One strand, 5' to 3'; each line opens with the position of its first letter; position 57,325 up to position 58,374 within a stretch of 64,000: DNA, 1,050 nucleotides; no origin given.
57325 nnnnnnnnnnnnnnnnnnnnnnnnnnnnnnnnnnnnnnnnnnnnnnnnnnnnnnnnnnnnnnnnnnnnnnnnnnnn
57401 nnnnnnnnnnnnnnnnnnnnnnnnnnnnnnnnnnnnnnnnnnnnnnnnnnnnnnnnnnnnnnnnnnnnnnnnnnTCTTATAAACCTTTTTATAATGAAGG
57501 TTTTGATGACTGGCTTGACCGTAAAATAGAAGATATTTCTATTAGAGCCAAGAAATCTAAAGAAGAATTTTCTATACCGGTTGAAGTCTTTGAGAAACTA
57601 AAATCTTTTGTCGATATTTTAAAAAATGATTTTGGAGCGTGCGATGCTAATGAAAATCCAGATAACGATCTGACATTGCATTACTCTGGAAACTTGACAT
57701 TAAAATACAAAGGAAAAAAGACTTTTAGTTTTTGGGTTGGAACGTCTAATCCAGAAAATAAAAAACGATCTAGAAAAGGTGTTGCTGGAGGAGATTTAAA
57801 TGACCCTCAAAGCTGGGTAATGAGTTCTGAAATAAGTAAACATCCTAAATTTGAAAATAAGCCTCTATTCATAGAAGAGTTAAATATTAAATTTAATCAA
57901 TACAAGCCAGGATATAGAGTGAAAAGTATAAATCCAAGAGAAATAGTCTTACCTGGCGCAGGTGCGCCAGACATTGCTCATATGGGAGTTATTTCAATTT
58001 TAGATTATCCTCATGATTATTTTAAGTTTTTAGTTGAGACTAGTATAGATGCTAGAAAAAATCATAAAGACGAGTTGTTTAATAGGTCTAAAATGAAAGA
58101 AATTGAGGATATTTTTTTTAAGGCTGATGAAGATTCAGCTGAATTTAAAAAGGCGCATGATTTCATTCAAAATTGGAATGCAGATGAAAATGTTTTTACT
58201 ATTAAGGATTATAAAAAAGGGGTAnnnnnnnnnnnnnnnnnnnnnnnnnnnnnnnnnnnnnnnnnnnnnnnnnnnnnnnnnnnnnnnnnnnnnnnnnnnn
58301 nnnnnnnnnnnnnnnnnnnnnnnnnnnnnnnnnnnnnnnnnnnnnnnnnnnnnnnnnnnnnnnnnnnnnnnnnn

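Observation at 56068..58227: KAP NTPase lacking the usual membrane insert and carrying a ~270-aa unassigned C-terminal domain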

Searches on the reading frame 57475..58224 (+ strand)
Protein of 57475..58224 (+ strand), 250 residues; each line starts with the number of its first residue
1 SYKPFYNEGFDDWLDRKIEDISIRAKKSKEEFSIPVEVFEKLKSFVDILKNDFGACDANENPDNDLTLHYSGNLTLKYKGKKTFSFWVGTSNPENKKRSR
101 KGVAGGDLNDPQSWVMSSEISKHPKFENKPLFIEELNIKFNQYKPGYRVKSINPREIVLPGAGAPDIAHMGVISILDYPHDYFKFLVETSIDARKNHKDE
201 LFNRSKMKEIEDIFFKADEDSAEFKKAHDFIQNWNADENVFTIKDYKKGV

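Call 16: search_solved_structures(query=A1, max_evalue=10)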
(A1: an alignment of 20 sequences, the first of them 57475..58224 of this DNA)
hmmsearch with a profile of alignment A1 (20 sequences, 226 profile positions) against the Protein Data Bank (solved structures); distinct sequences matched with E-value up to 10: 0.

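Call 17: search_protein_families(library=pfam, alignment_id=A1, max_evalue=1)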
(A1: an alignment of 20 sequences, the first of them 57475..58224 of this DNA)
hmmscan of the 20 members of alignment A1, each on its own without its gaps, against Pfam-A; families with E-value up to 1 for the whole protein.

A. member 1, window:57475-58224:+ (250 aa): 0 families

B. families by the number of members that match (of 20 scanned): 23 families
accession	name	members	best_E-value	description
PF01591.24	6PF2K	2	0.03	6-phosphofructo-2-kinase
PF20990.2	DUF2207_C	2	0.096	Predicted membrane protein (DUF2207) C-terminal domain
PF09162.16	Tap-RNA_bind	1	0.0051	Tap, RNA-binding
PF23729.2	Spectrin_Dys-1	1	0.01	Dystrophin-1-like, spectrin repeat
PF16099.11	RMI1_C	1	0.028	Recq-mediated genome instability protein 1, C-terminal OB-fold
PF00503.26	G-alpha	1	0.03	G-protein alpha subunit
PF19489.4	SLT_4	1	0.032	Transglycosylase SLT domain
PF08929.15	PoNi_C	1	0.037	PoNe immunity proteins (PoNi), C-terminal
PF23154.1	KANSL3_1st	1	0.045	KANSL3, helical domain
PF18222.6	PilN_bio_d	1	0.053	PilN biogenesis protein dimerization domain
PF24815.1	HMG_WDHD1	1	0.07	WDHD1 HMG box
PF20030.5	bpMoxR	1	0.074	MoxR domain in the MoxR-vWA-beta-propeller ternary systems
PF13333.12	rve_2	1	0.08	Integrase core domain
PF11407.14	RestrictionMunI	1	0.083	Type II restriction enzyme MunI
PF03691.19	UPF0167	1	0.093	Uncharacterised protein family (UPF0167)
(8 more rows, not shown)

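Call 21: predict_structure(alignment_id=A1)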
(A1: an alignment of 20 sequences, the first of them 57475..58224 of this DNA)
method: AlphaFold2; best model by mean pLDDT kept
length: 250 residues; sequences in the alignment: 20
mean_pLDDT: 86.2   pTM: 0.85
mean pLDDT of the five models: 86.2, 85.4, 85.1, 84.2, 82.9
residues with pLDDT >= 90: 167; 70-90: 41; 50-70: 22; < 50: 20
segments of 3 or more residues with pLDDT < 50: 1-3, 94-96, 98-104, 146-151
pLDDT, mean of each block of 10 residues (from residue 1): 69 91 82 91 98 97 97 95 95 52 64 94 96 95 60 55 81 94 98 97 92 93 94 87 87
secondary structure, 60 per line:
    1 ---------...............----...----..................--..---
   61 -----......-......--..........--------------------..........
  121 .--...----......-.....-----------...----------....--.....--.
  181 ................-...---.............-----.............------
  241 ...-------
elements in order: H10-24 H36-53 E66-71 E73-78 E81-90 E114-121 E131-133 E138-142 E167-170 H180-196 H204-216 H222-234 E241-243
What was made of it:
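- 57493..58224 (+): Family-private C-terminal alpha/beta domain (aa 476-719): two helices, a ~7-stranded sheet, a three-helix bundle. AF2 on alignment A1 gives pLDDT 86.2, pTM 0.85 (call 21).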

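Call 26: search_protein_representatives(alignment_id=A1)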
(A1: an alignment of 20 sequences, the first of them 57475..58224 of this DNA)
Query: 20 sequences, 226 profile positions. Proteins with E-value up to 0.001 (for the whole library): 58; up to 1e-10: 35; up to 1e-30: 11. The best 58 are listed.
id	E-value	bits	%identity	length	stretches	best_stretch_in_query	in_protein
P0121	1.1e-78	280.6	-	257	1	1-226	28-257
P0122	1.5e-73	263.7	-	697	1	1-226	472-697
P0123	3.4e-61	223.3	-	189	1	42-226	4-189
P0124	2.8e-58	213.8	-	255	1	26-185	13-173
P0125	1.1e-53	198.8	-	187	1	43-226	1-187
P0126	3.2e-53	197.3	-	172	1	60-225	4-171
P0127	4.9e-45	170.5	-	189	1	33-225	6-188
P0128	2.3e-39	151.9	-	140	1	85-226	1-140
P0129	7.2e-39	150.3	-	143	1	88-226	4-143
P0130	5.0e-34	134.5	-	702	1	1-226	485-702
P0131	4.2e-31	124.9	-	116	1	111-226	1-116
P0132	4.2e-27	111.8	-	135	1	112-225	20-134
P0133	2.2e-26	109.4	-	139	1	97-225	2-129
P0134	5.2e-25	105.0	-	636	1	1-224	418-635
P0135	3.1e-24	102.4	-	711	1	1-220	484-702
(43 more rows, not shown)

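Call 27: fold_search(model_id=the predicted structure, library=pdb)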
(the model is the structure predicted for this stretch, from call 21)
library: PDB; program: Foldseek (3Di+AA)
matches with E <= 10: 190; with E <= 0.001: 0
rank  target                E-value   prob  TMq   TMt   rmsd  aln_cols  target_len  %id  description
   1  5ooq_A                7.0e-02  0.09  0.17  0.06  24.1       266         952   11  Structure of the Mtr4 Nop53 Complex (released 2017-09-20)
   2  1k8k_D                6.2e-01  0.05  0.17  0.15  14.6       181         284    8  Crystal Structure of Arp2/3 Complex (released 2001-12-07)
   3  2zc3_B                8.5e-01  0.08  0.17  0.13   7.0       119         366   13  Penicillin-binding protein 2X (PBP 2X) acyl-enzyme complex (biapenem) from Streptococcus pneumoniae (released 2008-04-08)
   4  1k25_A                9.6e-01  0.04  0.17  0.09  14.2       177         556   10  PBP2x from a Highly Penicillin-resistant Streptococcus pneumoniae Clinical Isolate (released 2001-10-31)
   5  1pyy_A                1.1e+00  0.08  0.17  0.09   7.1       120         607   12  Double mutant PBP2x T338A/M339F from Streptococcus pneumoniae strain R6 at 2.4 A resolution (released 2003-09-30)
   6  2z2m_E                1.1e+00  0.07  0.18  0.14   7.1       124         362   13  Cefditoren-Acylated Penicillin-Binding Protein 2X (PBP2X) from Streptococcus pneumoniae (released 2007-09-04)
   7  2z2l_B                1.2e+00  0.07  0.18  0.13   7.1       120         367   12  Penicillin-Binding Protein 2X (PBP2X) from Streptococcus pneumoniae (released 2007-09-04)
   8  1qmf                  1.2e+00  0.07  0.17  0.09   7.4       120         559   11  PENICILLIN-BINDING PROTEIN 2X (PBP-2X) ACYL-ENZYME COMPLEX (released 2000-05-25)
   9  5eyg_A                1.2e+00  0.04  0.17  0.16  12.8       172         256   10  Crystal structure of IMPase/NADP phosphatase complexed with NADP and Ca2+ (released 2015-12-23)
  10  6ezd_C                1.5e+00  0.08  0.13  0.12   7.4        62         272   21  Pyrrolysyl-tRNA synthetase from Canditatus Methanomethylophilus alvus (MmaPylRS) (released 2018-12-12)
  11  1qme                  1.7e+00  0.06  0.18  0.09   7.0       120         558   11  PENICILLIN-BINDING PROTEIN 2X (PBP-2X) (released 2000-05-25)
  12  5sum_B                1.7e+00  0.03  0.10  0.07  10.2        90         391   11  Ribosome assembly factor NSA1 (released 2017-04-26)
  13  3qmf_A                1.8e+00  0.07  0.14  0.14  10.2       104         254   12  Crystal strucuture of an inositol monophosphatase family protein (SAS2203) from Staphylococcus aureus MSSA476 (released 2012-01-18)
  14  1x9y_A                1.9e+00  0.06  0.15  0.11  11.3       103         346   10  The prostaphopain B structure (released 2004-11-23)
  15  2z2m_B                1.9e+00  0.05  0.16  0.12   6.9       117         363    8  Cefditoren-Acylated Penicillin-Binding Protein 2X (PBP2X) from Streptococcus pneumoniae (released 2007-09-04)
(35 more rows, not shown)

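Call 37: fold_search(model_id=the predicted structure, library=viral)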
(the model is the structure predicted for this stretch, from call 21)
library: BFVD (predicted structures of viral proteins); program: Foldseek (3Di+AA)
matches with E <= 10: 153; with E <= 0.001: 0
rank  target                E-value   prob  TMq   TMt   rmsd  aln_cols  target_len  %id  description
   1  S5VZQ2                1.0e-01  0.30  0.22  0.40   8.0       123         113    7  Uncharacterized protein [Pseudomonas phage PaBG]
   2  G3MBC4                1.8e-01  0.33  0.24  0.21   9.6       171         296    9  Gp54 [Bacillus phage G]
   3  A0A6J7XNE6            3.7e-01  0.13  0.13  0.18  10.4        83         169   18  Uncharacterized protein [uncultured Caudovirales phage]
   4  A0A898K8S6            3.7e-01  0.12  0.21  0.25  12.6       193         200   12  (no name in the UniProt tables at hand)
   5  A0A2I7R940            5.8e-01  0.11  0.15  0.27   7.3        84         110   13  (no name in the UniProt tables at hand)
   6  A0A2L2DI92            6.2e-01  0.18  0.24  0.37  10.6       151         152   12  Uncharacterized protein [Acanthamoeba polyphaga mimivirus]
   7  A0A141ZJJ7            7.0e-01  0.10  0.13  0.20   8.2        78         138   13  (no name in the UniProt tables at hand)
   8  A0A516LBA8            9.5e-01  0.04  0.16  0.23  13.2       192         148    9  (no name in the UniProt tables at hand)
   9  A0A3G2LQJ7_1          9.5e-01  0.02  0.13  0.06  13.7       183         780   10  (no name in the UniProt tables at hand)
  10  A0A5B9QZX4            1.0e+00  0.04  0.16  0.10  14.2       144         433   14  Serine/threonine-protein kinase US3 [Cacatuid alphaherpesvirus 2]
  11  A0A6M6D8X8            1.0e+00  0.03  0.13  0.18  15.2       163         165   11  (no name in the UniProt tables at hand)
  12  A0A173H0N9            1.1e+00  0.23  0.11  0.37   2.7        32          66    9  (no name in the UniProt tables at hand)
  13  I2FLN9                1.1e+00  0.10  0.25  0.21  12.7       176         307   13  Uncharacterized protein [Pseudomonas phage tf]
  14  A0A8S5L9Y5            1.1e+00  0.04  0.10  0.16  14.9        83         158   14  Uncharacterized protein [Myoviridae sp. ctPuP5]
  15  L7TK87                1.1e+00  0.02  0.16  0.12  23.2       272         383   11  Uncharacterized protein [Haloarcula vallismortis tailed virus 1]
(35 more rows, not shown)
